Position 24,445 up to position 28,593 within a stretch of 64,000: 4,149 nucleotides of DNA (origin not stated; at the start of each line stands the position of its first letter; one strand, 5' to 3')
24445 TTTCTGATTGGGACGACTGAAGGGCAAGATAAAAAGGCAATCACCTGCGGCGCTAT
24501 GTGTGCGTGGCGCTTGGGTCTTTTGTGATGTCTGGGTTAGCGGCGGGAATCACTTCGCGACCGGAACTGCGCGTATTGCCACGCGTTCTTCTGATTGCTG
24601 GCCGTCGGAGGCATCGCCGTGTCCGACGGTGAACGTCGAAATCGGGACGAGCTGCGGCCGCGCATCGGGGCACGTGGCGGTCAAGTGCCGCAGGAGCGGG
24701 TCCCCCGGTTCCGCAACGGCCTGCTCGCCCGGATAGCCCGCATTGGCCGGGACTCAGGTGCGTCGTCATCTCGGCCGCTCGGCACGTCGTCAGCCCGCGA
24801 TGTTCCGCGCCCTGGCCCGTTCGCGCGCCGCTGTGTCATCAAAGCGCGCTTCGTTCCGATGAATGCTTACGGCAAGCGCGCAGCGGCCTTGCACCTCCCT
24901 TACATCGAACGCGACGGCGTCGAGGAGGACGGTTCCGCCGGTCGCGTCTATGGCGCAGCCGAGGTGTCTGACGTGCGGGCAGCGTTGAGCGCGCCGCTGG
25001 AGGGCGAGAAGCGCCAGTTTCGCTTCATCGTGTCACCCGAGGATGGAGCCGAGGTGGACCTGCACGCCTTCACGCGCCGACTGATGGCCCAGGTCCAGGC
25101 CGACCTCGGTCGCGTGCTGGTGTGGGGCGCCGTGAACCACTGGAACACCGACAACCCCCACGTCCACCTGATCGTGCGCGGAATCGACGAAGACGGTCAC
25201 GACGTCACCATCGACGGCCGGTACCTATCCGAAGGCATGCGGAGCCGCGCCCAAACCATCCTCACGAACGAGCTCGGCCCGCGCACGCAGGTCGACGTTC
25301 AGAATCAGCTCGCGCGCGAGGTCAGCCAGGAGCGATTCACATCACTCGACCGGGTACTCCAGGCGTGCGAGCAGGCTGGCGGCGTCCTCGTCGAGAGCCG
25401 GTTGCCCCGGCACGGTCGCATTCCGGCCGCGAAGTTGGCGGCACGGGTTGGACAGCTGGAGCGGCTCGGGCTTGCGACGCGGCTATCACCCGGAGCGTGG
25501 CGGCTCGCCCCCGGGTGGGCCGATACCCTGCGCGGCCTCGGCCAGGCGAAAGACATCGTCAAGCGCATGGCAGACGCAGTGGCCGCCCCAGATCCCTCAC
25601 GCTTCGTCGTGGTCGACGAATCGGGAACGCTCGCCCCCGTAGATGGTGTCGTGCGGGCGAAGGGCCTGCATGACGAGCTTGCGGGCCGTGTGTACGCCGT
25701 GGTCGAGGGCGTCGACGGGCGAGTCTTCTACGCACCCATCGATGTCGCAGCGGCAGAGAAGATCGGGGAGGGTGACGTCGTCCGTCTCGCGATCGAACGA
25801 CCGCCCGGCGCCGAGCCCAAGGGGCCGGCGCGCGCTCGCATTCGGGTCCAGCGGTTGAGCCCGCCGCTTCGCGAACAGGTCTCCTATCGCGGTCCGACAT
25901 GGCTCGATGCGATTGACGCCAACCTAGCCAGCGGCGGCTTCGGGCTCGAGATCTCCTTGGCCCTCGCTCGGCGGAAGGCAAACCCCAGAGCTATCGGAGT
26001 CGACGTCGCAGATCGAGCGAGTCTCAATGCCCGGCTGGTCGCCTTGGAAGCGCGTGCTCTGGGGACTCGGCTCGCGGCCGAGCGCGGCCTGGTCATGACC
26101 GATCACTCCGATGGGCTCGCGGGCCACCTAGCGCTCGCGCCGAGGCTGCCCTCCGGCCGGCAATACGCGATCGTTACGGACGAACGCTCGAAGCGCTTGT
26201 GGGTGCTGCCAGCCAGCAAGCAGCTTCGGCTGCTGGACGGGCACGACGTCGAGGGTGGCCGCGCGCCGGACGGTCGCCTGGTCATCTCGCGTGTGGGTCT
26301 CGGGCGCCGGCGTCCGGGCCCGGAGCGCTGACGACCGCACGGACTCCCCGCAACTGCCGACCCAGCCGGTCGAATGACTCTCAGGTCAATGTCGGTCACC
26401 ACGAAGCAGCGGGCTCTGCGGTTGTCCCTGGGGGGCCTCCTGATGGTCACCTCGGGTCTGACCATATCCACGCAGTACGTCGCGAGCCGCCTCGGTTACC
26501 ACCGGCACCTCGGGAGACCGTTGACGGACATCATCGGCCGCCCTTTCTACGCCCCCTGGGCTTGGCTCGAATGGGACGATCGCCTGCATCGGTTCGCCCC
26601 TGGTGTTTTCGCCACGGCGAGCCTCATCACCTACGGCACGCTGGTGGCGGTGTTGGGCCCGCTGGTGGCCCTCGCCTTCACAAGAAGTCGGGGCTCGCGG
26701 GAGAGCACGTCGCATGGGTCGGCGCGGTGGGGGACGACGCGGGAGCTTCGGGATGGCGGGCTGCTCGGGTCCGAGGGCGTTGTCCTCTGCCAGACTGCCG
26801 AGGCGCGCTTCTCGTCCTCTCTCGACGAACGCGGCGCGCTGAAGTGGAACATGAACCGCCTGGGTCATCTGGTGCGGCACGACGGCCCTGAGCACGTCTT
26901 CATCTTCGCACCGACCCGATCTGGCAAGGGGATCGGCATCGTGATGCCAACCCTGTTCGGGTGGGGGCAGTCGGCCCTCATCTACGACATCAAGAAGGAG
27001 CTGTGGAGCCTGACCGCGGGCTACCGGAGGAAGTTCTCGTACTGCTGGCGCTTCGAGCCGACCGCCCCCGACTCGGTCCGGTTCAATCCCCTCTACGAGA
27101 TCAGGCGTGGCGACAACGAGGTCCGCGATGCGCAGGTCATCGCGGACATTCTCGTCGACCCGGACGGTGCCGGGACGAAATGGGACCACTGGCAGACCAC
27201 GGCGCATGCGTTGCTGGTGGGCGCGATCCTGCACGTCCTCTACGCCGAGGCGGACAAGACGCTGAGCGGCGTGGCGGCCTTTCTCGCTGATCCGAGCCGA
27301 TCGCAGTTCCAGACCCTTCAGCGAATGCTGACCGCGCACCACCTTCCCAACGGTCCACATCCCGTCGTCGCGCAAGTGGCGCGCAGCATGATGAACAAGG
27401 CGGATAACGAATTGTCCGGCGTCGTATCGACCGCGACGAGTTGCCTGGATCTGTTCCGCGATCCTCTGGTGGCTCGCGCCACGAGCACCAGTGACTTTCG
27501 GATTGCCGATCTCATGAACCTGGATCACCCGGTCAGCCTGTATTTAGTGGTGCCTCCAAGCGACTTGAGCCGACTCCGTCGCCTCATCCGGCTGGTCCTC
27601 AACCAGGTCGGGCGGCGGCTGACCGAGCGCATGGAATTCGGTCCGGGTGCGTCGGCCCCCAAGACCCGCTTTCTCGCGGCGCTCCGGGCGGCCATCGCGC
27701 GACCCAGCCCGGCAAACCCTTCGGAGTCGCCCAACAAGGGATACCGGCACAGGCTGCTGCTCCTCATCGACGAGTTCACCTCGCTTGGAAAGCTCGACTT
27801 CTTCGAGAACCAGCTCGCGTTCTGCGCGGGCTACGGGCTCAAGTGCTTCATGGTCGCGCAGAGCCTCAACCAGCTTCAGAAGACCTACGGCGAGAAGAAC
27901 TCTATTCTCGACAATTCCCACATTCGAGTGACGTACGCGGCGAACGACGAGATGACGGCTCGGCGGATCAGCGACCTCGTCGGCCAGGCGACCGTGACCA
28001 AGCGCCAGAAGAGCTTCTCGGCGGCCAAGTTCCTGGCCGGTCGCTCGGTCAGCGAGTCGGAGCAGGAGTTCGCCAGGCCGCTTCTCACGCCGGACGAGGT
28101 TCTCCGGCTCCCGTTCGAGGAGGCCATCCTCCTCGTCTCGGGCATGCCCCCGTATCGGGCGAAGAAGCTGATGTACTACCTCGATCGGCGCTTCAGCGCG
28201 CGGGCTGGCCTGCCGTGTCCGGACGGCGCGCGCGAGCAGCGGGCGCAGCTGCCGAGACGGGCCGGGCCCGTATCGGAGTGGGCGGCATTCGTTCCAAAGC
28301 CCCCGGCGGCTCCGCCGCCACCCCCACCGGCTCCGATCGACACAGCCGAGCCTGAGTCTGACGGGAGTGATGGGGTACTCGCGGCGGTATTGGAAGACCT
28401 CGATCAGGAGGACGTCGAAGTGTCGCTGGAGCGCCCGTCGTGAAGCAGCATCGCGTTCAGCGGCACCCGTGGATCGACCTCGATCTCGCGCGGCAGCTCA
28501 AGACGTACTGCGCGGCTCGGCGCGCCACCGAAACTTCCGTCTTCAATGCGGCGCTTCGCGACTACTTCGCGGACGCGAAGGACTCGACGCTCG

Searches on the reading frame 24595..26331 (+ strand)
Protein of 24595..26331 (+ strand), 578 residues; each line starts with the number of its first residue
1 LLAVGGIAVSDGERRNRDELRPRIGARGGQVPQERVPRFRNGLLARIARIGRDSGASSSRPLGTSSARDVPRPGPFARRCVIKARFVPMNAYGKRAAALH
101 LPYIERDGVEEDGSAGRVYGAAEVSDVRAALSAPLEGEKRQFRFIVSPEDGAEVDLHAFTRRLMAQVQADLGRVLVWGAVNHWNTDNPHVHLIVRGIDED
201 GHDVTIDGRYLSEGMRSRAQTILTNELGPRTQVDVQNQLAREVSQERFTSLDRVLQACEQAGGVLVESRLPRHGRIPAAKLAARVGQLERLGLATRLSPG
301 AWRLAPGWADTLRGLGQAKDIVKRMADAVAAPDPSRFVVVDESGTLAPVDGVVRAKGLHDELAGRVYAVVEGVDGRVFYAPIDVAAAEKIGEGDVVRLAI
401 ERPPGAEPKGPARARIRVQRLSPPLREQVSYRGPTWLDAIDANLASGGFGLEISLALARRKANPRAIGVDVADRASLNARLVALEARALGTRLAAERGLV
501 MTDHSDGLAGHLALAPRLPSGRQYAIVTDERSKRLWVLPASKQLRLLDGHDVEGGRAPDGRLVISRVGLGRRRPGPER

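Call 76: search_protein_families(library=pfam, proteins=[window:24595-26331:+], max_evalue=0.00001)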
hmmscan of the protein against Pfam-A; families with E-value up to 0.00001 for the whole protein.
window:24595-26331:+ (578 aa): 1 family
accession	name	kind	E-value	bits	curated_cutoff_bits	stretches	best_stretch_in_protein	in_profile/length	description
PF11843.13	DUF3363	-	8.5e-32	111.1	28.4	2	282-399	2-122/375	Protein of unknown function (DUF3363)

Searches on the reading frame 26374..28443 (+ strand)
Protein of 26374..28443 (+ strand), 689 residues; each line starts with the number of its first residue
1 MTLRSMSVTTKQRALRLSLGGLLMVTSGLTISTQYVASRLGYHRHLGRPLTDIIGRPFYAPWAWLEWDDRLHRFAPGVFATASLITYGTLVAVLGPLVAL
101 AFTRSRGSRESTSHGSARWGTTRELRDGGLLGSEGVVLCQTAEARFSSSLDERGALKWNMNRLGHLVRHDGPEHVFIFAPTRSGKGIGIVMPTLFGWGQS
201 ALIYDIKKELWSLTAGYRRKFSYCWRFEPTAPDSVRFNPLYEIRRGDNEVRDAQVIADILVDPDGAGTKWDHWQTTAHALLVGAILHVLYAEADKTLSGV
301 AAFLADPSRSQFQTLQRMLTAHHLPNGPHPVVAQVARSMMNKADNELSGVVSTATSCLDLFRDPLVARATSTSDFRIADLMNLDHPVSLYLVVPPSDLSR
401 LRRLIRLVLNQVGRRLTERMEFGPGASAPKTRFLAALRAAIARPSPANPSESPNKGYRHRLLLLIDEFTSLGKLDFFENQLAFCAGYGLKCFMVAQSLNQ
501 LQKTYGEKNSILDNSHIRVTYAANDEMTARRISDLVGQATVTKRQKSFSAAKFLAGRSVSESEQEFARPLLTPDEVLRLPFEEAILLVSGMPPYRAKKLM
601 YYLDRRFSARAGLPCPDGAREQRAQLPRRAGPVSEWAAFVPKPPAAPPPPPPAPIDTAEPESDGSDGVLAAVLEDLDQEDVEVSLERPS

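Call 76: search_protein_families(library=pfam, proteins=[window:26374-28443:+], max_evalue=0.00001)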
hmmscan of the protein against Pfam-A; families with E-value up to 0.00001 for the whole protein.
window:26374-28443:+ (689 aa): 3 families
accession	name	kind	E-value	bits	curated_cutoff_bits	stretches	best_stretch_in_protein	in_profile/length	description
PF02534.20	T4SS-DNA_transf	-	6.5e-106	355.4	20.1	2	163-424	34-298/468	Type IV secretory system Conjugative DNA transfer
PF12696.13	TraG-D_C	-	2.1e-29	102.4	22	1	460-580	1-125/126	TraM recognition site of TraD and TraG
PF10412.15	TrwB_AAD_bind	-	1.5e-21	77.2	20.5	1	249-590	86-377/387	Type IV secretion-system coupling protein DNA-binding domain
